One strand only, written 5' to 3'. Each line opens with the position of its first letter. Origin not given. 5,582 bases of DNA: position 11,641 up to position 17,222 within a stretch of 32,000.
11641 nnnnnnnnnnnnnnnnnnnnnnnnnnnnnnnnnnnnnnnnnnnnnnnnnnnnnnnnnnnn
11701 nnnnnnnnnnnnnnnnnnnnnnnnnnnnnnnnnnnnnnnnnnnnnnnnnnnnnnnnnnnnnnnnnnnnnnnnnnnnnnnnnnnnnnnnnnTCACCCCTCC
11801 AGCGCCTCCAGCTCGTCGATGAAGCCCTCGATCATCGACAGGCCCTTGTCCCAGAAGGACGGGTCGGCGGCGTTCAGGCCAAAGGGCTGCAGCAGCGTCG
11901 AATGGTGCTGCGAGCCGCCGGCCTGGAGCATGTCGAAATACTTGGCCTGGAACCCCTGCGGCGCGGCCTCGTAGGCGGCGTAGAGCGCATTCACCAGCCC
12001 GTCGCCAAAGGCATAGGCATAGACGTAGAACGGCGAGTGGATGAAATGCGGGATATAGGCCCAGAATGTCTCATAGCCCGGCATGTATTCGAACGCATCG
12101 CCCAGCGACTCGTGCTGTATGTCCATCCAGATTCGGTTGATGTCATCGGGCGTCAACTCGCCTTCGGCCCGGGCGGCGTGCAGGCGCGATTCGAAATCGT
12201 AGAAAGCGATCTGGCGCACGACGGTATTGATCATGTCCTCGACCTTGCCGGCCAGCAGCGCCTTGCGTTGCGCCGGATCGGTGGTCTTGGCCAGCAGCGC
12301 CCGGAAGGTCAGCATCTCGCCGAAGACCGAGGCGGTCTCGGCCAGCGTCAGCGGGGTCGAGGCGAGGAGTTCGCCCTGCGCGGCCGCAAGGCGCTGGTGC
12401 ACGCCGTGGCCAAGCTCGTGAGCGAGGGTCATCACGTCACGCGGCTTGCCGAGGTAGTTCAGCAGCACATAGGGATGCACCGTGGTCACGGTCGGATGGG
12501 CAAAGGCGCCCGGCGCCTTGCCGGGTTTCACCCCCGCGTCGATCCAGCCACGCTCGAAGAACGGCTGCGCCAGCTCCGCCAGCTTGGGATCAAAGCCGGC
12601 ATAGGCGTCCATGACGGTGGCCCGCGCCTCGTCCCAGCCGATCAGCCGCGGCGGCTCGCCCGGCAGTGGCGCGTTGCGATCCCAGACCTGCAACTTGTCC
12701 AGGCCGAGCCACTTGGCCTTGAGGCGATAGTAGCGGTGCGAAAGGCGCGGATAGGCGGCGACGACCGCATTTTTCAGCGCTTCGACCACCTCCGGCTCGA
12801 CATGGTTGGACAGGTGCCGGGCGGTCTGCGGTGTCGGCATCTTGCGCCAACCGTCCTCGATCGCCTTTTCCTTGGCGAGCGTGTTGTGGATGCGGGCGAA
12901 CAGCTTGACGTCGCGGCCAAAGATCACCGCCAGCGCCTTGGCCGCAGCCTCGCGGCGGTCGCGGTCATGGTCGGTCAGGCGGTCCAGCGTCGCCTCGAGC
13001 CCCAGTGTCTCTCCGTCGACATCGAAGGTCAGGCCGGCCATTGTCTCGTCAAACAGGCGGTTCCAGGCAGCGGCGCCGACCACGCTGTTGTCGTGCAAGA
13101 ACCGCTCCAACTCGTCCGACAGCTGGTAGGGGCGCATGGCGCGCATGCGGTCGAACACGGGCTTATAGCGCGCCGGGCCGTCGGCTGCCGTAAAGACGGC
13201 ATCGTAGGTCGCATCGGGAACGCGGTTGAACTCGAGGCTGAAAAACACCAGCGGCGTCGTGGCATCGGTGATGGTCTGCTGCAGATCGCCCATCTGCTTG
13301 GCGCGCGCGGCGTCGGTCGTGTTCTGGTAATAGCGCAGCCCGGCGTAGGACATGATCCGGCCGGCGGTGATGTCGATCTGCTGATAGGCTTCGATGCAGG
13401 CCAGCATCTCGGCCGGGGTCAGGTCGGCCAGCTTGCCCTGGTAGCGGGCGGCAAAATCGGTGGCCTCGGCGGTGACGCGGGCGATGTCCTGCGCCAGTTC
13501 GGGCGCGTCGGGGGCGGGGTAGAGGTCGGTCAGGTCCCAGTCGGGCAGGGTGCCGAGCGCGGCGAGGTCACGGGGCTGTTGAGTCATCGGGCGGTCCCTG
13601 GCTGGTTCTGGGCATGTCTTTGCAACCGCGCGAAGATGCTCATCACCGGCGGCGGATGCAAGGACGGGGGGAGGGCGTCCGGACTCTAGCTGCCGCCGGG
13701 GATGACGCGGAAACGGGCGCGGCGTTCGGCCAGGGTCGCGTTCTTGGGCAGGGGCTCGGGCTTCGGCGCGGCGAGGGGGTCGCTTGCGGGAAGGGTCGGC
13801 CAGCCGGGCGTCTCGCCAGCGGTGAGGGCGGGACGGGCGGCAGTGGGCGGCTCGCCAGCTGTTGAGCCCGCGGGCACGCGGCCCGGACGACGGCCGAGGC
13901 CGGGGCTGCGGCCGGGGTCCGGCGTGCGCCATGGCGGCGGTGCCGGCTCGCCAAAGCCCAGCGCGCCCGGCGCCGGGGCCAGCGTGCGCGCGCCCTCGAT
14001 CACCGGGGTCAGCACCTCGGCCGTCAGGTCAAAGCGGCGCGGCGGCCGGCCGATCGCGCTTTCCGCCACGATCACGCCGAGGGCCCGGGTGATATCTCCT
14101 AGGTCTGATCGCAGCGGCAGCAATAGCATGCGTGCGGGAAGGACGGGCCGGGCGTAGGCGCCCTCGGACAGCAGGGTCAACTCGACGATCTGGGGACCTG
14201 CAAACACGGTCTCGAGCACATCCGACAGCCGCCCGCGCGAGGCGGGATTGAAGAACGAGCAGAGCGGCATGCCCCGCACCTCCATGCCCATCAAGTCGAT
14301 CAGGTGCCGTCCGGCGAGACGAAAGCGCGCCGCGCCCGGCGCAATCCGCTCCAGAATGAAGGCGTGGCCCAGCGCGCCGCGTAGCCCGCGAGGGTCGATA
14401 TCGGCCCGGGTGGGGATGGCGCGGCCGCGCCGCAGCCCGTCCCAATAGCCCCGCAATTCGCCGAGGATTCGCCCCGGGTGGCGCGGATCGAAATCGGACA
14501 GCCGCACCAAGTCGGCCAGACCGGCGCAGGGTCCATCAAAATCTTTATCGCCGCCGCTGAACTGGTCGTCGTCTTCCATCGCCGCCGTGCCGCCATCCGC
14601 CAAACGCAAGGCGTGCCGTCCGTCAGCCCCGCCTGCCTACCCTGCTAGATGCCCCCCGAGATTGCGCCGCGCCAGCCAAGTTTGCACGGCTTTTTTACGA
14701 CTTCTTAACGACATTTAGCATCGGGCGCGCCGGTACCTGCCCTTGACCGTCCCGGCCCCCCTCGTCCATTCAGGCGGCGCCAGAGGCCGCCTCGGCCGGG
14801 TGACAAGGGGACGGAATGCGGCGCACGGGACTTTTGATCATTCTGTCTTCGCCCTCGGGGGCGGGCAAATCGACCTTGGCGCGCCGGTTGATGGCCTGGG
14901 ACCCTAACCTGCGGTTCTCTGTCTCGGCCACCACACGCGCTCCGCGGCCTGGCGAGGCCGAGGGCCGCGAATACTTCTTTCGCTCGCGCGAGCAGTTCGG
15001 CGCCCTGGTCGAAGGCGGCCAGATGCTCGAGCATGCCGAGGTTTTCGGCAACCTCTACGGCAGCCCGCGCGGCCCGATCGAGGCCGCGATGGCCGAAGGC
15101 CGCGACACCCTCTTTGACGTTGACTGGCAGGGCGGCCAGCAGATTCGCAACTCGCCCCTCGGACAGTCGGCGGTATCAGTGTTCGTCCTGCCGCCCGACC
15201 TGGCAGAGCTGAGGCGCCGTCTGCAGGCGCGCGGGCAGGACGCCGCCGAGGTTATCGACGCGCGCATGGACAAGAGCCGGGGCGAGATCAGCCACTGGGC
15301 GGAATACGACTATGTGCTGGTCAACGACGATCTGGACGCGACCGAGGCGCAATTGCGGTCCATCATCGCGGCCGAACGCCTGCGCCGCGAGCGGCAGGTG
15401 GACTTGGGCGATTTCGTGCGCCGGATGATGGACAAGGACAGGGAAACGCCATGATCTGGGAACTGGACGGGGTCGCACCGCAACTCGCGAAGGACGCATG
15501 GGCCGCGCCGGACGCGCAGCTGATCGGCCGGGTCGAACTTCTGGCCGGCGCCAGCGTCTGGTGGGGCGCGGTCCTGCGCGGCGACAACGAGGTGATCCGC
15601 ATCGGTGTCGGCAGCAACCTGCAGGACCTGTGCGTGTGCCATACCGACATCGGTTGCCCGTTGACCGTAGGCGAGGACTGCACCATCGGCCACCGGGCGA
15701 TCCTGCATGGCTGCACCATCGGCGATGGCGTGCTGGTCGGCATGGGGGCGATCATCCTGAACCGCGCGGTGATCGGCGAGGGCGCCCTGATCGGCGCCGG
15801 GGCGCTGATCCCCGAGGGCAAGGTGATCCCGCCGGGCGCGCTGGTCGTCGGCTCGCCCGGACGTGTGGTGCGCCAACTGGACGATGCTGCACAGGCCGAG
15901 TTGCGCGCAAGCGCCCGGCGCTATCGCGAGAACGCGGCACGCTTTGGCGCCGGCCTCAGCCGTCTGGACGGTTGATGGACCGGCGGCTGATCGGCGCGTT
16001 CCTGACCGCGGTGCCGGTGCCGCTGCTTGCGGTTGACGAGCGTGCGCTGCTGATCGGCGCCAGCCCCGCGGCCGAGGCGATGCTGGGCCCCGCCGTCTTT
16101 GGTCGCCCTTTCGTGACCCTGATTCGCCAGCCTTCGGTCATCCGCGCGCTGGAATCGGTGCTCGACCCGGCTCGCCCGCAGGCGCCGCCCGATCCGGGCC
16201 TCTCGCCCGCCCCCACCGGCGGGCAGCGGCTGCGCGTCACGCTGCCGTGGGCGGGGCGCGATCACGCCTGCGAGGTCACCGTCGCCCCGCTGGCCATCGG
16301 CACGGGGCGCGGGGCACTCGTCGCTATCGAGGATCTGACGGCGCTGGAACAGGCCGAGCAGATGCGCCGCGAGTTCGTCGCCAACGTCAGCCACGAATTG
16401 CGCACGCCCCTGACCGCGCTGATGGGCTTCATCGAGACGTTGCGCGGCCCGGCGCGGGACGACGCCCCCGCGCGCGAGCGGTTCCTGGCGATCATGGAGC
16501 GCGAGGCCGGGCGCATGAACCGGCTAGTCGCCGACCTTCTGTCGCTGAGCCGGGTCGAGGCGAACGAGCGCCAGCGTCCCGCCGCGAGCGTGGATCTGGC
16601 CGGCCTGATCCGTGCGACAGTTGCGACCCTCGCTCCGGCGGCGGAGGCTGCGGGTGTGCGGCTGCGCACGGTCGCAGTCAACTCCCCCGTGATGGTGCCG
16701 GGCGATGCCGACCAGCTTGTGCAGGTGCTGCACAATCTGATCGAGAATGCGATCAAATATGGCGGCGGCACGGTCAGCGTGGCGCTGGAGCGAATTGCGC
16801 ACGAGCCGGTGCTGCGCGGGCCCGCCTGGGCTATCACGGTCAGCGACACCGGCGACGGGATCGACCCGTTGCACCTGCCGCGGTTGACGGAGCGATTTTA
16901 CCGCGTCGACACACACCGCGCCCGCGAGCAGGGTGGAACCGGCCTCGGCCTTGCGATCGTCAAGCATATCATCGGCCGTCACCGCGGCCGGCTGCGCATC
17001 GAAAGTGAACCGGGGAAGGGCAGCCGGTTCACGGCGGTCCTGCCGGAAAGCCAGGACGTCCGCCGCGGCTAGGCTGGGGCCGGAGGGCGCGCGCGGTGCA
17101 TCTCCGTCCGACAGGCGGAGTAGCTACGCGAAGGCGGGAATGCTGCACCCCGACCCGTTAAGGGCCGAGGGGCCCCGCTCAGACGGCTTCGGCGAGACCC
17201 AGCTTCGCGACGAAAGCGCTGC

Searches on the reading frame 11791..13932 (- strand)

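Call 50: search_protein_families(library=pfam, proteins=[window:11791-13932:-])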
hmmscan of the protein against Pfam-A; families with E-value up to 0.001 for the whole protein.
window:11791-13932:- (713 aa): 2 families
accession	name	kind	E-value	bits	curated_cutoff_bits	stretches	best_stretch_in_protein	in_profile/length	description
PF01432.26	Peptidase_M3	-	1.7e-38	133.6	27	1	456-698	181-455/457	Peptidase family M3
PF08439.15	Peptidase_M3_N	-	7.1e-17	61.8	25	1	234-303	1-70/70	Oligopeptidase F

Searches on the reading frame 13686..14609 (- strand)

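Call 50: search_protein_families(library=pfam, proteins=[window:13686-14609:-])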
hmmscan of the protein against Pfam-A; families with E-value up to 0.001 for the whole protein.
window:13686-14609:- (307 aa): 1 family
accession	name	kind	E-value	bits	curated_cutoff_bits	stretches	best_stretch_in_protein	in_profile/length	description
PF07310.19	PAS_5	-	2e-38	131.8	22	1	51-180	8-136/137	PAS domain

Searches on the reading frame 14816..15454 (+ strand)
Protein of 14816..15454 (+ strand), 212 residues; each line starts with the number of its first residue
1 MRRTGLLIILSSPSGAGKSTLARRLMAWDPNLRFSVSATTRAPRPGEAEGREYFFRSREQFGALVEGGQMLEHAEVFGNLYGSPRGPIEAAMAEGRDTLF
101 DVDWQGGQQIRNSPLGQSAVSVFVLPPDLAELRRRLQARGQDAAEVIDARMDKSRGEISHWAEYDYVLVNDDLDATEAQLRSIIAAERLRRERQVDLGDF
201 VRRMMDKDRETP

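Call 50: search_protein_families(library=pfam, proteins=[window:14816-15454:+])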
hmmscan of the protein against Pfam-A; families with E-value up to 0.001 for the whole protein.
window:14816-15454:+ (212 aa): 4 families
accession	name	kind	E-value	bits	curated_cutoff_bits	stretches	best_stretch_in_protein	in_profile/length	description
PF00625.27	Guanylate_kin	-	8.3e-46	156.4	25.2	1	7-186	4-181/182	Guanylate kinase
PF13671.12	AAA_33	-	1.3e-05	25.9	27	1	7-154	1-136/143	AAA domain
PF13401.12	AAA_22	-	0.00061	20.6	27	0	4-45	4-44/130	AAA domain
PF13238.12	AAA_18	-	0.00071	20.5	29.4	0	8-145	1-117/128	AAA domain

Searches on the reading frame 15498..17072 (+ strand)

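Call 50: search_protein_families(library=pfam, proteins=[window:15498-17072:+])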
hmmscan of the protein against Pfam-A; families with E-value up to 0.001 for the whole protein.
window:15498-17072:+ (524 aa): 3 families
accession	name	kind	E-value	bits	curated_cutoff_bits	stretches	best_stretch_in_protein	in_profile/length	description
PF02518.31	HATPase_c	-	5.2e-29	101.4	26.4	1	402-518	1-110/111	Histidine kinase-, DNA gyrase B-, and HSP90-like ATPase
PF00512.31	HisKA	-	2e-20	73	26.9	1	289-355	1-65/66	His Kinase A (phospho-acceptor) domain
PF01261.30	AP_endonuc_2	-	0.00055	20.1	31.1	1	290-413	30-147/249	Xylose isomerase-like TIM barrel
